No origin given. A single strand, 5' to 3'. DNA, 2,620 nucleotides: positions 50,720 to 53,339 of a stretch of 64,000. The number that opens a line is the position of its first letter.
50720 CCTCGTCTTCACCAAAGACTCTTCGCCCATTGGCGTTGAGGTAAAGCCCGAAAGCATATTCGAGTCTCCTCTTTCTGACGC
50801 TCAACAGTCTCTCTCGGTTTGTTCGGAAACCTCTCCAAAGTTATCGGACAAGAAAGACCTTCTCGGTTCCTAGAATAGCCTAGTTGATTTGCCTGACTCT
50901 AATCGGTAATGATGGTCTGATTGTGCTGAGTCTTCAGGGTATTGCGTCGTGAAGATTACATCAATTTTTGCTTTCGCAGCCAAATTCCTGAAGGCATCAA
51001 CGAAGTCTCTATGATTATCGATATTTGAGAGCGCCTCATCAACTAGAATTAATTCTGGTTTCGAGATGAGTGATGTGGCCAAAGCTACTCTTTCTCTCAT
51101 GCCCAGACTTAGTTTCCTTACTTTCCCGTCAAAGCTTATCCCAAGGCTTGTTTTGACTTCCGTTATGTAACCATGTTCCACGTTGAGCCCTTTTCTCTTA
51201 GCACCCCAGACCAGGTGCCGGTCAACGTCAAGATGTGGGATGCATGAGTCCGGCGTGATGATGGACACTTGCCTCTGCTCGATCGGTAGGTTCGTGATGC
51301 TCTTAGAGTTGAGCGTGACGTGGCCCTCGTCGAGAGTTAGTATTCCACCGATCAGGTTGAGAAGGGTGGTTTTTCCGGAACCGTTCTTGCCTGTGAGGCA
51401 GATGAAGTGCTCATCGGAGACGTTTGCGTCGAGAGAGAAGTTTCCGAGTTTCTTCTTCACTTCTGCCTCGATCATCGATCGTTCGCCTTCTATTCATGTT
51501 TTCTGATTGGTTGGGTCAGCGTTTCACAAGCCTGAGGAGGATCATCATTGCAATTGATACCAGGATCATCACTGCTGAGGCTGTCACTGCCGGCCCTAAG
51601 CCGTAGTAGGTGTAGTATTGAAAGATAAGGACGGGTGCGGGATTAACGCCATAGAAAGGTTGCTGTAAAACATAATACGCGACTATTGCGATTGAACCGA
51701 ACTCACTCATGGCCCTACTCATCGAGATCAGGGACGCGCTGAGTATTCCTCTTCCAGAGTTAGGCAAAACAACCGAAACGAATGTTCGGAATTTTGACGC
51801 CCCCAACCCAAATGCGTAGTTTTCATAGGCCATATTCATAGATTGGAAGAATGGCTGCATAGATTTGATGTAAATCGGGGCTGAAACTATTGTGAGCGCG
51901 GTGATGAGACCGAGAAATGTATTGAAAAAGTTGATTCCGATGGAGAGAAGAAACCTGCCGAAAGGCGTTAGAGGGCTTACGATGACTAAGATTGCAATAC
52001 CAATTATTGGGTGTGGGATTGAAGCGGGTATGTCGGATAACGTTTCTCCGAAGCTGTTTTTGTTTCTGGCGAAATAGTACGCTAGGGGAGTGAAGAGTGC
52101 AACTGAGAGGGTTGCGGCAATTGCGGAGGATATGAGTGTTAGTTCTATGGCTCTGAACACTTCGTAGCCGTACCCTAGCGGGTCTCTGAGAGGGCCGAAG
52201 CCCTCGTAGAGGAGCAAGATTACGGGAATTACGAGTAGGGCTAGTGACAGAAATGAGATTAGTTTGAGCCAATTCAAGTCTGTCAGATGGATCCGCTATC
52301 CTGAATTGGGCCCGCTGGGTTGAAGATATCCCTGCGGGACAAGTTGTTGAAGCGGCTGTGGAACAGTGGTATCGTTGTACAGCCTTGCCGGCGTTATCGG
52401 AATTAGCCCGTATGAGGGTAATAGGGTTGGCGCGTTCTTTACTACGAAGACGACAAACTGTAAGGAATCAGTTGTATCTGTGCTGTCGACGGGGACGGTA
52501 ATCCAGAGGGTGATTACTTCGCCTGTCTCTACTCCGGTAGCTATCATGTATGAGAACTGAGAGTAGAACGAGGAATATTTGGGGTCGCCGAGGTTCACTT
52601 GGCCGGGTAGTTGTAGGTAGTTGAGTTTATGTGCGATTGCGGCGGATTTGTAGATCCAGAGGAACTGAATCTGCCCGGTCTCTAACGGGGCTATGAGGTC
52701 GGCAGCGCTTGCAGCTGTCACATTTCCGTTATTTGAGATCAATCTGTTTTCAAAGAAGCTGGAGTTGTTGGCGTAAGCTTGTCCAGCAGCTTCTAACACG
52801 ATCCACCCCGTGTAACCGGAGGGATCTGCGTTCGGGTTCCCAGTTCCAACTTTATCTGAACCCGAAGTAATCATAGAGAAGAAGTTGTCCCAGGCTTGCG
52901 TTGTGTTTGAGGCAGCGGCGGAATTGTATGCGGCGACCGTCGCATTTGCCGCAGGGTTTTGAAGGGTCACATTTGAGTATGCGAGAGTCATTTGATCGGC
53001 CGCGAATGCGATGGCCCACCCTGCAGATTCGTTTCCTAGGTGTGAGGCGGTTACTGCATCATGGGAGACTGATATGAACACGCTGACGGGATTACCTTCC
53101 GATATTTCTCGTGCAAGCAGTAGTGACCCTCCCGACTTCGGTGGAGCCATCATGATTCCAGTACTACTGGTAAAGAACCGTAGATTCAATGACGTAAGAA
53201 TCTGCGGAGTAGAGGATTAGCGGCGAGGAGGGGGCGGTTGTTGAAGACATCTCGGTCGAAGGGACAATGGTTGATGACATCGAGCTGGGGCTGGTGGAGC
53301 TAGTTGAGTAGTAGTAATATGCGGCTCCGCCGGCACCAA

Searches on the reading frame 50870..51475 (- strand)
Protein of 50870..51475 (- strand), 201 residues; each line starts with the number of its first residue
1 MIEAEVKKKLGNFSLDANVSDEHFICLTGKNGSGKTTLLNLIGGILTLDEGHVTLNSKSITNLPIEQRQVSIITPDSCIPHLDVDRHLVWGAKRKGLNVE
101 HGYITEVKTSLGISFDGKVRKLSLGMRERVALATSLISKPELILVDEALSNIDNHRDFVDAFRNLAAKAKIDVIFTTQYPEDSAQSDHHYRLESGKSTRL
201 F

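Call 77: search_protein_families(library=pfam, proteins=[window:50870-51475:-], max_evalue=0.0001)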
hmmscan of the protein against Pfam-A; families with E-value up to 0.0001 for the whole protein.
window:50870-51475:- (201 aa): 3 families
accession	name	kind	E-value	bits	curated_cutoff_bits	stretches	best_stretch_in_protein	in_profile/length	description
PF00005.33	ABC_tran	-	2.8e-21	77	25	1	16-149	5-136/137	ABC transporter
PF13304.12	AAA_21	-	3.8e-08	34.2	27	0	24-93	1-63/304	AAA domain, putative AbiEii toxin, Type IV TA system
PF13476.12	AAA_23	-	5.6e-05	24.3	27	1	21-49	18-46/201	AAA domain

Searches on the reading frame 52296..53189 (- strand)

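Call 77: search_protein_families(library=pfam, proteins=[window:52296-53189:-], max_evalue=0.0001)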
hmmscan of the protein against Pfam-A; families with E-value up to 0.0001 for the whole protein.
window:52296-53189:- (297 aa): 1 family
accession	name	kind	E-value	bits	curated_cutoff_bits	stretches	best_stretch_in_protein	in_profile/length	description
PF13531.11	SBP_bac_11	-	5.9e-13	49.5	25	1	18-204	31-189/227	Bacterial extracellular solute-binding protein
